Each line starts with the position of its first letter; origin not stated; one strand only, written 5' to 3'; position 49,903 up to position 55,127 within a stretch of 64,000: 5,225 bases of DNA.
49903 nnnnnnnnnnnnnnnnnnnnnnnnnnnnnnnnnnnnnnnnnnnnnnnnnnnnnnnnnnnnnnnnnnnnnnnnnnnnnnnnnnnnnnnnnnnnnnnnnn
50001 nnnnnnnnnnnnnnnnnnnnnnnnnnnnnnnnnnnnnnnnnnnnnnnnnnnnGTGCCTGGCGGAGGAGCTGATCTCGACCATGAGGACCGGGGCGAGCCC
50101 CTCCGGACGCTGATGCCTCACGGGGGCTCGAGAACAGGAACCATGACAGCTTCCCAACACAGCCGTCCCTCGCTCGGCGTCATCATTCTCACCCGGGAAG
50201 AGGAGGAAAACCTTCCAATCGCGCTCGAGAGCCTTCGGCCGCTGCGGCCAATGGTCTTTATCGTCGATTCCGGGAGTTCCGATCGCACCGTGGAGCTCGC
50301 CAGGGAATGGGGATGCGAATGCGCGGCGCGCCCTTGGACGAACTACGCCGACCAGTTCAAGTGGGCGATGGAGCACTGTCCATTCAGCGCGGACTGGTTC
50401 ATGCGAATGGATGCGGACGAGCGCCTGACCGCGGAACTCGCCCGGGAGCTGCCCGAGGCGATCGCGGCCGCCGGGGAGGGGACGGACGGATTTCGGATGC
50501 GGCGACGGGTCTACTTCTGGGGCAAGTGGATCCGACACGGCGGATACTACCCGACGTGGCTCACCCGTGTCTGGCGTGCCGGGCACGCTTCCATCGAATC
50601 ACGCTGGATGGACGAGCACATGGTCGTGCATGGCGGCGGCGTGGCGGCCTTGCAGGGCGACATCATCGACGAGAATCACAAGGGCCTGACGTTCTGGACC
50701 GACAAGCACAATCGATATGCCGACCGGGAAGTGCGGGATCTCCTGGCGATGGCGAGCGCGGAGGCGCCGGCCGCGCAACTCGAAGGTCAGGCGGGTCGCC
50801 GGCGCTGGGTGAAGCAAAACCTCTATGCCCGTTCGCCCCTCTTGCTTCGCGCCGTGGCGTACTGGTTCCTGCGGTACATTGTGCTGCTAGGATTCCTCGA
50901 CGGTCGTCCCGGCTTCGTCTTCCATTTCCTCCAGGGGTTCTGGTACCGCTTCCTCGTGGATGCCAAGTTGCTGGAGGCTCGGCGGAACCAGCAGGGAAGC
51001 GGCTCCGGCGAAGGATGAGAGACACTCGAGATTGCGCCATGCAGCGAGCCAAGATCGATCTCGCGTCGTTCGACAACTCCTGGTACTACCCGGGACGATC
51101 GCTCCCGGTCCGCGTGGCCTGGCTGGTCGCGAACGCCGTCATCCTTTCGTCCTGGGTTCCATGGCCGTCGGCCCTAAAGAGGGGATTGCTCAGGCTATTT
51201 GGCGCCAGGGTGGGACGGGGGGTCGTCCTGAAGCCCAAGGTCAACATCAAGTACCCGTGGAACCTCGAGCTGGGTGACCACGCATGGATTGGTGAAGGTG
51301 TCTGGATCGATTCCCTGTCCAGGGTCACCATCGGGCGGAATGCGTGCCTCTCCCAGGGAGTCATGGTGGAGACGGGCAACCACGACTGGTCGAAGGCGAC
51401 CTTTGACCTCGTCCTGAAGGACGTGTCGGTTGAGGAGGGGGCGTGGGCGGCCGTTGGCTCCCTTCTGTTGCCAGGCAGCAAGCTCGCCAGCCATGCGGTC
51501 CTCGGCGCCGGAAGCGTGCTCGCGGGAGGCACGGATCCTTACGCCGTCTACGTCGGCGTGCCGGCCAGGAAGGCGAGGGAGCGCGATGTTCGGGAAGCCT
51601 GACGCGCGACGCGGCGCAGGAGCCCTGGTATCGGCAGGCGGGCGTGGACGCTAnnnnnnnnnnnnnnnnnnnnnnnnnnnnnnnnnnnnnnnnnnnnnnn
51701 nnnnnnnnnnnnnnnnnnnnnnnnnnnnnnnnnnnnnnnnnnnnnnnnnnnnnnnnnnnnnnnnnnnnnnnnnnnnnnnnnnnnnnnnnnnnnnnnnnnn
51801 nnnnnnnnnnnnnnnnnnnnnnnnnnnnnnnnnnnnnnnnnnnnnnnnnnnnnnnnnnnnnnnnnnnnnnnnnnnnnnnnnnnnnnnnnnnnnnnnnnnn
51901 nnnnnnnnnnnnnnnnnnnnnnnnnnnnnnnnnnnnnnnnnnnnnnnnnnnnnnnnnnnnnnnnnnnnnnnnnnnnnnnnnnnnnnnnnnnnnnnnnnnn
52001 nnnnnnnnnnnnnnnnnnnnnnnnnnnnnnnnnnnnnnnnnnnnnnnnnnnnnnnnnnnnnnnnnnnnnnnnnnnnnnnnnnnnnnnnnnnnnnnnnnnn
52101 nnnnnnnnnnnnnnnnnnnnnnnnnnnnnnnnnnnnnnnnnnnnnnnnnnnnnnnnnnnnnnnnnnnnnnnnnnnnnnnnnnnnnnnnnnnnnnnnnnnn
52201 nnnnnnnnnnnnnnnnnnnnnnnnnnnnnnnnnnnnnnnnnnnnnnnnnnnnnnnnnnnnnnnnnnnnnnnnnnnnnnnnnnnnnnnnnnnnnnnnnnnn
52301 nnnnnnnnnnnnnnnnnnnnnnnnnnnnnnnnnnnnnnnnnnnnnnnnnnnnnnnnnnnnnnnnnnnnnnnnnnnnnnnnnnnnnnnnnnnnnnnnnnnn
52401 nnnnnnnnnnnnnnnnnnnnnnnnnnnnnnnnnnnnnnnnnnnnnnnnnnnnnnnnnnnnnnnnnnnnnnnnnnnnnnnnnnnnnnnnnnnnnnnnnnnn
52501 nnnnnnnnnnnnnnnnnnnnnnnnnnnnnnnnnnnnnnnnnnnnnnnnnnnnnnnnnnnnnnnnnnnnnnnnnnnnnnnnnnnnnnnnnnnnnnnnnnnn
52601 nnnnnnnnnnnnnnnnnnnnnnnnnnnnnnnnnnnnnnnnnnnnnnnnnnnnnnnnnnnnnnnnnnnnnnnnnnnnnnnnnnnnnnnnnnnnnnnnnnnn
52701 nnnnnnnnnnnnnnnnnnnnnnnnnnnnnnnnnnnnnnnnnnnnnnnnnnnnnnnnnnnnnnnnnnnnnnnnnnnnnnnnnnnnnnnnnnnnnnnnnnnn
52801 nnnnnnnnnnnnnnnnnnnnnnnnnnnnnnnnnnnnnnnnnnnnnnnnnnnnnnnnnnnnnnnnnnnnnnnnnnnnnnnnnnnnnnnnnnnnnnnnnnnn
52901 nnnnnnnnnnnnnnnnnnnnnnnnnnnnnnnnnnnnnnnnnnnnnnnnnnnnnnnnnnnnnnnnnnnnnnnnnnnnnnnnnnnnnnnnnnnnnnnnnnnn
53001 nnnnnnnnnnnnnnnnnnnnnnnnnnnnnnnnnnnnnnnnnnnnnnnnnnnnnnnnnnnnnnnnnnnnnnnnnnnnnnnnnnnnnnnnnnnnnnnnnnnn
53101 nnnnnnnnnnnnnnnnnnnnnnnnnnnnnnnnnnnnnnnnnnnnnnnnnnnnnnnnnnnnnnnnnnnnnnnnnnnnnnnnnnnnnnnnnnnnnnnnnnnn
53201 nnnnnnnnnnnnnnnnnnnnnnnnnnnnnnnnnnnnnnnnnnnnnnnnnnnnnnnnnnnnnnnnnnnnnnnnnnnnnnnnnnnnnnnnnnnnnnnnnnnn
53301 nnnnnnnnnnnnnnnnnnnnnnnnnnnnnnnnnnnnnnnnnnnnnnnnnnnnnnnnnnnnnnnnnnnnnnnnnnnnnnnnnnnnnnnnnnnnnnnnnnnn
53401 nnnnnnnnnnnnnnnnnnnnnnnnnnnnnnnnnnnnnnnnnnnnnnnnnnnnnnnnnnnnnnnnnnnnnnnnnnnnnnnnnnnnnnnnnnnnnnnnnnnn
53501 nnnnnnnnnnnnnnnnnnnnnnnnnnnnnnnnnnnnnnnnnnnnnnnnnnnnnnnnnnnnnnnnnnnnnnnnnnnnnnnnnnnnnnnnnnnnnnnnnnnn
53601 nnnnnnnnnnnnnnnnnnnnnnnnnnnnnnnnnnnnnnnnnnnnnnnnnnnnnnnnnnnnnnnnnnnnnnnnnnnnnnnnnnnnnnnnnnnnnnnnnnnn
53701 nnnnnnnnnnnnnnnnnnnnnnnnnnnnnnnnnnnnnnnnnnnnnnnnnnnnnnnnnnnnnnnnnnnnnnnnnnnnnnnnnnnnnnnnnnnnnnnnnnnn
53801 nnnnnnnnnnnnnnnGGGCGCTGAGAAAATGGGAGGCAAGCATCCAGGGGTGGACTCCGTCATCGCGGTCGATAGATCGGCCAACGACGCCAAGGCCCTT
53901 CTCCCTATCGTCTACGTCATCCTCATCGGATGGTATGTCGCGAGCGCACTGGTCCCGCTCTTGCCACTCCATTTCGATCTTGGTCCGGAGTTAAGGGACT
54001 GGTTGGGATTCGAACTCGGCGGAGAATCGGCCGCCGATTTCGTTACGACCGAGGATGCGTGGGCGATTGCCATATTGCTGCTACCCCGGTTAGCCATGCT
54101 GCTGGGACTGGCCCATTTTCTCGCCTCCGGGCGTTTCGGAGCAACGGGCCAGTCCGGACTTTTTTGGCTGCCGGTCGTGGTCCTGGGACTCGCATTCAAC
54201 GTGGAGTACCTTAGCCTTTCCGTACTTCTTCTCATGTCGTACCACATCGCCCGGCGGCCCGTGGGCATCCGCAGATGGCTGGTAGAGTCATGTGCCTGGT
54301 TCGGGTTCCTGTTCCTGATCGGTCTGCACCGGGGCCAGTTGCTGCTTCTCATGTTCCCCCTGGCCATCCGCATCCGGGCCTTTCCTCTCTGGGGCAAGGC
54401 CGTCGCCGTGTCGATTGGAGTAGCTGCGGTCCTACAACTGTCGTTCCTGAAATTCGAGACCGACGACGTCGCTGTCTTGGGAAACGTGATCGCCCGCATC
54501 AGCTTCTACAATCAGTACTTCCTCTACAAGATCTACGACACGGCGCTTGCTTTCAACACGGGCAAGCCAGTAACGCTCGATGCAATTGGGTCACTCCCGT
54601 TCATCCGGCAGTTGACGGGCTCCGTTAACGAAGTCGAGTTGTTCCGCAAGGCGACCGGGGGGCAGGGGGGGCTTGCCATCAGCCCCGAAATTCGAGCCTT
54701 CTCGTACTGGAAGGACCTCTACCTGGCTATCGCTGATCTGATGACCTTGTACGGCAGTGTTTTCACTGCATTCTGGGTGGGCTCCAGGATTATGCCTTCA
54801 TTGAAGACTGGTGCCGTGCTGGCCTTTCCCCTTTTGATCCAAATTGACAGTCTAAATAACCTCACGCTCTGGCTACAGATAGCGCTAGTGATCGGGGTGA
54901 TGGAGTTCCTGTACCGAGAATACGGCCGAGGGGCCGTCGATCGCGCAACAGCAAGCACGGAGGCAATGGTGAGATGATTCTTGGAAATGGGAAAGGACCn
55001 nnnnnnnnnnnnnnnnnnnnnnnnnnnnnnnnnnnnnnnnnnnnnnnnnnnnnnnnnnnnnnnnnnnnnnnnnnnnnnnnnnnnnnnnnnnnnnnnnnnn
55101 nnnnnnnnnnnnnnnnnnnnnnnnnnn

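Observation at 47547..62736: ~15 kb low-GC island carrying a second, self-contained Wzx/Wzy glycan cassette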

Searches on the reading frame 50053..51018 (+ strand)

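Call 7: search_protein_families(library=pfam, proteins=[window:50053-51018:+], max_evalue=0.001)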
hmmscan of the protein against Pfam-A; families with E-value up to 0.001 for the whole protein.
window:50053-51018:+ (321 aa): 1 family
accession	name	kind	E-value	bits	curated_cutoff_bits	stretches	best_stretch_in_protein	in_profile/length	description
PF00535.33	Glycos_transf_2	-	1.1e-10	42.1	23.3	1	43-172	2-132/168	Glycosyl transferase family 2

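Call 75: search_protein_families(library=ncbifam, proteins=[window:50053-51018:+], max_evalue=0.00001)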
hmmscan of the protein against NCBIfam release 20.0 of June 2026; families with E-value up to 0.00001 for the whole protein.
window:50053-51018:+ (321 aa): 1 family
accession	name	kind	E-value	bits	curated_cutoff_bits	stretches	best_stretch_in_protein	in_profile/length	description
TIGR04283.1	glyco_like_mftF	equivalog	2.1e-10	40.6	182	1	42-150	2-110/221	TIGR04283 family arsenosugar biosynthesis glycosyltransferase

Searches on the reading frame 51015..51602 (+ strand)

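Call 16: search_protein_families(library=ncbifam, proteins=[window:51015-51602:+], max_evalue=0.1)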
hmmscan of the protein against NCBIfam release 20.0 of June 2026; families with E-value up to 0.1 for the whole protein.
window:51015-51602:+ (195 aa): 27 families (the best 25 are shown)
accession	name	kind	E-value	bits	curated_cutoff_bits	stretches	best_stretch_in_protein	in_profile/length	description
NF007797.0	PRK10502.1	subfamily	1.9e-58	197.1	192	1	14-191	3-180/183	WcaF family extracellular polysaccharide biosynthesis acetyltransferase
NF038307.1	EPS_acetyl_HpsU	equivalog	1.2e-38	132.5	305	1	14-189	2-177/178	hormogonium polysaccharide biosynthesis acetyltransferase HpsU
TIGR04008.1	WcaF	equivalog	4.2e-30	104.9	326.3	1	26-190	15-178/180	colanic acid biosynthesis acetyltransferase WcaF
TIGR03570.1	NeuD_NnaD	subfamily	7.9e-09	35.4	160.8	1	85-185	101-202/202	NeuD/PglB/VioB family sugar acetyltransferase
NF007076.0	PRK09527.1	equivalog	2.8e-08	33.4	347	1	56-193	48-188/203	galactoside O-acetyltransferase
NF007240.0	PRK09677.1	equivalog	9.3e-08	31.8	243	1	83-192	65-186/192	putative lipopolysaccharide biosynthesis O-acetyl transferase WbbJ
TIGR03308.1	phn_thr-fam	hypoth_equivalog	2.7e-07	30.6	201.65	1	135-190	107-162/204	phosphonate metabolim protein, transferase hexapeptide repeat family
NF041874.1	EPS_EpsC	equivalog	6.3e-07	29.3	150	1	83-189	61-166/168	serine O-acetyltransferase EpsC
NF007499.0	PRK10092.1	equivalog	1.9e-06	27.8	314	1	69-187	59-180/183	maltose O-acetyltransferase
NF000097.1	stregram_VatC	exception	6.8e-06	26.1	425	1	138-190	120-172/212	streptogramin A O-acetyltransferase Vat(C)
TIGR02353.1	NRPS_term_dom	equivalog_domain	1.2e-05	23.9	423.1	1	86-172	600-681/695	Pls/PosA family non-ribosomal peptide synthetase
NF000311.1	Vat_ABCDEFH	equivalog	1.3e-05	24.8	300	1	125-190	95-164/201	Vat family streptogramin A O-acetyltransferase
NF000490.1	chloram_CatB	equivalog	4.7e-05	22.8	350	1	136-190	110-164/210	type B chloramphenicol O-acetyltransferase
NF050158.1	CarbAnhydGPos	equivalog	9.8e-05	22.1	250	1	105-189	56-142/172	gamma carbonic anhydrase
TIGR03532.1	DapD_Ac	equivalog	0.00019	21.1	231.75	1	64-192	87-216/231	2,3,4,5-tetrahydropyridine-2,6-dicarboxylate N-acetyltransferase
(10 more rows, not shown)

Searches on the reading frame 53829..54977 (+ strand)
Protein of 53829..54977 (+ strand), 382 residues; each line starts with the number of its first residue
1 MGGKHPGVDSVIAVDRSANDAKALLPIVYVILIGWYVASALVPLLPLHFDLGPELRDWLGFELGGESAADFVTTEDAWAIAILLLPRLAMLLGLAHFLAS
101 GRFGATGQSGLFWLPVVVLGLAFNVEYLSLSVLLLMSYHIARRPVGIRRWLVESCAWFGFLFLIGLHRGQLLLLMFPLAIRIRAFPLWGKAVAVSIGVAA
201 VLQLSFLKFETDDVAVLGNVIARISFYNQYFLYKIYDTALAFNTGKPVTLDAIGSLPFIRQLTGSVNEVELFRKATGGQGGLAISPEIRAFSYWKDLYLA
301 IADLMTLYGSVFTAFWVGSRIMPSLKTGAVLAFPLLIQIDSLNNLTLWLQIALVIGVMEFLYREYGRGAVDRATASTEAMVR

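Call 7: search_protein_families(library=pfam, proteins=[window:53829-54977:+], max_evalue=0.001)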
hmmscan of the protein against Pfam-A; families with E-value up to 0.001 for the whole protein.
window:53829-54977:+ (382 aa): 0 families

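Call 16: search_protein_families(library=ncbifam, proteins=[window:53829-54977:+], max_evalue=0.1)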
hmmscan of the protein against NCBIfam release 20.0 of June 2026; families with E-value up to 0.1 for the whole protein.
window:53829-54977:+ (382 aa): 0 families

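Call 33: find_related_loci(query=window:53829-54977:+, collection=genome_contigs, flank=10000)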
Query window:53829-54977:+ (382 aa) in genome_contigs; peptide patterns used: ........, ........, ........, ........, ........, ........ (x = any residue, [..] = any of these).
80 stretches matched a pattern, but none encodes a relative of the query by tblastn (E <= 1e-3).

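Call 34: find_homologous_proteins(query=window:53829-54977:+, max_evalue=0.001)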
Query window:53829-54977:+ (382 aa): 1 proteins with E <= 0.001 among 8000 candidates.
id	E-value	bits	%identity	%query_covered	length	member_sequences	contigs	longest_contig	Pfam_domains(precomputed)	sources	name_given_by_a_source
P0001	4.2e-239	811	100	98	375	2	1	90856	-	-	-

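Call 36: search_protein_families(library=pfam, proteins=[window:53829-54977:+], max_evalue=5)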
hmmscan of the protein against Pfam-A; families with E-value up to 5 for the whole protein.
window:53829-54977:+ (382 aa): 0 families

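Call 42: search_protein_representatives(protein=window:53829-54977:+)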
Query: 382 residues. Proteins with E-value up to 0.001 (for the whole library): 15; up to 1e-10: 13; up to 1e-30: 3. The best 15 are listed.
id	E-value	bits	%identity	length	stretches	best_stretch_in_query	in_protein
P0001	1.3e-239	811.2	100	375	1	8-382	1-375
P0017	1.6e-40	156.0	33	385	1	18-364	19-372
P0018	6.0e-33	131.0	29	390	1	19-370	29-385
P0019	1.9e-24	103.0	31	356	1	27-359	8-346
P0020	7.5e-24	101.1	27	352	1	36-364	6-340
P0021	4.6e-21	91.9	29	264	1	148-362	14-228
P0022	5.1e-18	81.9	32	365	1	73-362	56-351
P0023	2.8e-16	76.2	30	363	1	74-362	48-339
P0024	6.3e-16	75.0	30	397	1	110-374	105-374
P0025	8.0e-16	74.7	26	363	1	38-358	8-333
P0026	7.6e-13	64.8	28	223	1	161-365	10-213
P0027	2.4e-11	59.9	28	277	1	115-345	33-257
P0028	3.1e-11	59.5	30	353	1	81-352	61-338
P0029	5.5e-09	52.1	28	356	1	107-361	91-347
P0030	4.3e-05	39.3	30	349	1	33-318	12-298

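Call 52: predict_structure(alignment_id=A1)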
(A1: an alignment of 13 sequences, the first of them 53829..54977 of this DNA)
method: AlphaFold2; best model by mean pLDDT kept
length: 382 residues; sequences in the alignment: 13
mean_pLDDT: 80.7   pTM: 0.81
mean pLDDT of the five models: 80.7, 79.1, 79.1, 78.1, 77.5
residues with pLDDT >= 90: 129; 70-90: 169; 50-70: 66; < 50: 18
segments of 3 or more residues with pLDDT < 50: 1-15
pLDDT, mean of each block of 10 residues (from residue 1): 45 51 84 92 84 71 60 85 95 93 63 84 89 91 85 91 88 88 82 86 83 79 81 72 84 76 59 63 85 94 97 95 92 91 92 92 73 57 50
secondary structure, 60 per line:
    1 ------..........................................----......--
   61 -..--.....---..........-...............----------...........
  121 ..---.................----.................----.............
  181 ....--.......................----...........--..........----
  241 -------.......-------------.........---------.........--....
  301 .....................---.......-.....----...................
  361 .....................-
elements in order: H7-48 H53-58 H74-83 H85-99 H110-122 H126-142 H147-163 H168-184 H187-209 H214-224 H227-236 H248-254 H268-276 H286-294 H297-321 H325-331 H333-337 H342-381

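Call 56: fold_search(model_id=the predicted structure, library=pdb)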
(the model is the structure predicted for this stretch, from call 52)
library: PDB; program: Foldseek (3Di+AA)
matches with E <= 10: 190; with E <= 0.001: 0
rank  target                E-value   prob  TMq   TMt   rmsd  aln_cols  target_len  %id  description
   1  9g71_A                3.1e-01  0.09  0.11  0.11  30.3       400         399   12  Cryo-EM structure of TTYH2 in complex with lipids in GDN (released 2025-05-21)
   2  7p5c_A                4.3e-01  0.08  0.11  0.11  29.3       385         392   14  Cryo-EM structure of human TTYH3 in Ca2+ and GDN (released 2021-08-11)
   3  4phq_C                4.6e-01  0.15  0.15  0.18  20.4       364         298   12  ClyA CC6/264 ox (6-303) (released 2014-09-24)
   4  8ij3_A                4.8e-01  0.11  0.12  0.15  23.2       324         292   12  Cryo-EM structure of human HCAR2-Gi complex without ligand (apo state) (released 2024-01-03)
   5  8zmg_A                4.8e-01  0.09  0.12  0.13  24.5       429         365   12  Crystal structure of an inverse agonist antipsychotic drug pimavanserin-bound 5-HT2A (released 2024-08-28)
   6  7p5m_A                4.8e-01  0.08  0.11  0.11  29.9       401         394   12  Cryo-EM structure of human TTYH2 in lipid nanodiscs (released 2021-08-11)
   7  6bqh                  5.0e-01  0.08  0.12  0.13  22.6       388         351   12  Crystal structure of 5-HT2C in complex with ritanserin (released 2018-02-14)
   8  7rtw_B                5.7e-01  0.06  0.09  0.11  28.6       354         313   17  Cryo-EM structure of a TTYH3 cis-dimer (released 2021-08-25)
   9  6dry                  6.5e-01  0.08  0.12  0.12  24.6       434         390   13  Structural Determinants of Activation and Biased Agonism at the 5-HT2B Receptor (released 2018-08-29)
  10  1qoy                  6.7e-01  0.06  0.11  0.13  21.6       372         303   13  E.coli Hemolysin E (HlyE, ClyA, SheA) (released 2000-01-23)
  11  6qti_A                7.6e-01  0.14  0.21  0.11  17.7       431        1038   12  Structure of ovine transhydrogenase in the presence of NADP+ in a "double face-down" conformation (released 2019-08-28)
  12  7wc4                  7.6e-01  0.07  0.12  0.12  24.4       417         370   14  Crystal structure of serotonin 2A receptor in complex with serotonin (released 2022-01-26)
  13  9w32_A                8.0e-01  0.06  0.11  0.11  27.1       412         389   11  antagonist 1-bound inactive SSTR5 structure (released 2026-01-21)
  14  4pho_A                9.0e-01  0.11  0.16  0.19  20.4       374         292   12  ClyA CC6/264 ox (2-303) (released 2014-09-24)
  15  7pp1                  9.4e-01  0.08  0.13  0.13  30.5       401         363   13  Crystal structure of the P2Y12 receptor in complex with the inverse agonist selatogrel. (released 2022-11-02)
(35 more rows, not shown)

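Call 65: find_encoding_contigs(protein=P0017, flank=10000, max_places=3)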
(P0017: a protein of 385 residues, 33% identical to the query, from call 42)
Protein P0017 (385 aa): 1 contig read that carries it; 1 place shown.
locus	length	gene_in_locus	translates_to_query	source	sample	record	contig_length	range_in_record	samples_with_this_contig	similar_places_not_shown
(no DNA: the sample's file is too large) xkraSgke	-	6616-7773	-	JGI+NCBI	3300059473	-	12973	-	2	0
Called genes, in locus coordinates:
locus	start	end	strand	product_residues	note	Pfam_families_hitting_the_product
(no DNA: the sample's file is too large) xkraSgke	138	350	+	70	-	-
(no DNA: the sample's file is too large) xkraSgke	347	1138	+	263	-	PF13489:Methyltransf_23, PF08242:Methyltransf_12 (faint)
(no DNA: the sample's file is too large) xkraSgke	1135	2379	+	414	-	PF01943:Polysacc_synt, PF13440:Polysacc_synt_3 (weak)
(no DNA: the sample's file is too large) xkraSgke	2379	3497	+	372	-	PF07992:Pyr_redox_2 (weak), PF13450:NAD_binding_8, PF03275:GLF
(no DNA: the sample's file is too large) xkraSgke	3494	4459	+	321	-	PF13641:Glyco_tranf_2_3, PF00535:Glycos_transf_2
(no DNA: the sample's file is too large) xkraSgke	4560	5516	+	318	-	-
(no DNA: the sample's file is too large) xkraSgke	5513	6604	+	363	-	PF00534:Glycos_transf_1, PF13692:Glyco_trans_1_4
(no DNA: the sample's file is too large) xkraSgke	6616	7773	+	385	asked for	-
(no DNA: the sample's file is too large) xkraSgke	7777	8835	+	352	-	-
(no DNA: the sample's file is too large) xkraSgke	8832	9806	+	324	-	PF01073:3Beta_HSD, PF01370:Epimerase, PF02719:Polysacc_synt_2 (faint), PF04321:RmlD_sub_bind, PF16363:GDP_Man_Dehyd, PF07993:NAD_binding_4 (weak)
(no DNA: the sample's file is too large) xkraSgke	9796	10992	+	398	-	PF13439:Glyco_transf_4, PF13579:Glyco_trans_4_4, PF20706:GT4-conflict, PF00534:Glycos_transf_1, PF13692:Glyco_trans_1_4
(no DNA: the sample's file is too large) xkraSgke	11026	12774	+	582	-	PF02543:Carbam_trans_N, PF16861:Carbam_trans_C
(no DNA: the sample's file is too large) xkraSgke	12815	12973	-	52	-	?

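Call 67: find_encoding_contigs(protein=P0018, flank=10000, max_places=3)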
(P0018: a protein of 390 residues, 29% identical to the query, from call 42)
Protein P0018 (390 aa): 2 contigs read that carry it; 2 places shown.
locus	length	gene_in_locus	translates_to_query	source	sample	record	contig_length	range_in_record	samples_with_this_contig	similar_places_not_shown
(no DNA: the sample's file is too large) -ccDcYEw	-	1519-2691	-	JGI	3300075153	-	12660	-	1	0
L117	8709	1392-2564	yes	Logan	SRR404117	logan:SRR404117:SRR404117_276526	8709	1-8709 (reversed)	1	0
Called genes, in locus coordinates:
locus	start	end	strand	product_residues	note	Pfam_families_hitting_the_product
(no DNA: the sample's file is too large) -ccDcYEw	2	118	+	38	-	?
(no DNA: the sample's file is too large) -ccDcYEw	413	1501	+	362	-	PF00534:Glycos_transf_1, PF13692:Glyco_trans_1_4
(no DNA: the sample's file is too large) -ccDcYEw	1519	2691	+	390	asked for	-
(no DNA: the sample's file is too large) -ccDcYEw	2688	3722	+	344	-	PF00534:Glycos_transf_1, PF13692:Glyco_trans_1_4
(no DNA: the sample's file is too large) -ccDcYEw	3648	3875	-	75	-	-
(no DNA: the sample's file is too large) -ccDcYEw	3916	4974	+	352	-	-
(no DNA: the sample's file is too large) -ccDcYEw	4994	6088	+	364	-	PF00070:Pyr_redox (faint), PF01266:DAO (weak), PF07992:Pyr_redox_2 (weak), PF13450:NAD_binding_8, PF03275:GLF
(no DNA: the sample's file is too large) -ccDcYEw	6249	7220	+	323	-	PF00535:Glycos_transf_2, PF13641:Glyco_tranf_2_3 (faint)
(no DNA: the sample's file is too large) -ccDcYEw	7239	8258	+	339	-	-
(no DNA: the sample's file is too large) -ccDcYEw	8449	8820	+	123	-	-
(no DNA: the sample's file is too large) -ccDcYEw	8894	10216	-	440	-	PF01943:Polysacc_synt, PF13440:Polysacc_synt_3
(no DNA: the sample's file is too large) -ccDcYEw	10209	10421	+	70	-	-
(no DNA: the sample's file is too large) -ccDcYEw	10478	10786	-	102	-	PF00872:Transposase_mut (weak)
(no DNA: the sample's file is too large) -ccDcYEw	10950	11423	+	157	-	-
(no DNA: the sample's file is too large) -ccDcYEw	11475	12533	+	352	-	PF00534:Glycos_transf_1, PF13692:Glyco_trans_1_4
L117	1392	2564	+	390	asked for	-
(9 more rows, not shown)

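Call 68: find_encoding_contigs(protein=P0019, flank=10000, max_places=3)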
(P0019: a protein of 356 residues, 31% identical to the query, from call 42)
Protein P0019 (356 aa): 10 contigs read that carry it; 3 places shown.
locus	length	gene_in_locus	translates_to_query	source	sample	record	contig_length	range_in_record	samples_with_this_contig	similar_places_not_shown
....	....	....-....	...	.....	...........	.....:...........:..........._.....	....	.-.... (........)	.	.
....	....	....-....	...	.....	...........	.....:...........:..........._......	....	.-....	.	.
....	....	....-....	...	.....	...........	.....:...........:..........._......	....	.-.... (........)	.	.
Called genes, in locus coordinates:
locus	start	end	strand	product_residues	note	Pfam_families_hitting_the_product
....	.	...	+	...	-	?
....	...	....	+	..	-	-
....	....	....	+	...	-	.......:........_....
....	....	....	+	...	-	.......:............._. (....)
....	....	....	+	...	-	-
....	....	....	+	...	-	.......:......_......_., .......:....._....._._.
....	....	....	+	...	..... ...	-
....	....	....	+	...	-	-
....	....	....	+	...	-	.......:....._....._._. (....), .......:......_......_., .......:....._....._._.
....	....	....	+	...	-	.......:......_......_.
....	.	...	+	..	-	?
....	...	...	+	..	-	-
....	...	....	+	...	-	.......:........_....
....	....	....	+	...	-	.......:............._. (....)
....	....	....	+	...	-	-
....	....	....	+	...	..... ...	-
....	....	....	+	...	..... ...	-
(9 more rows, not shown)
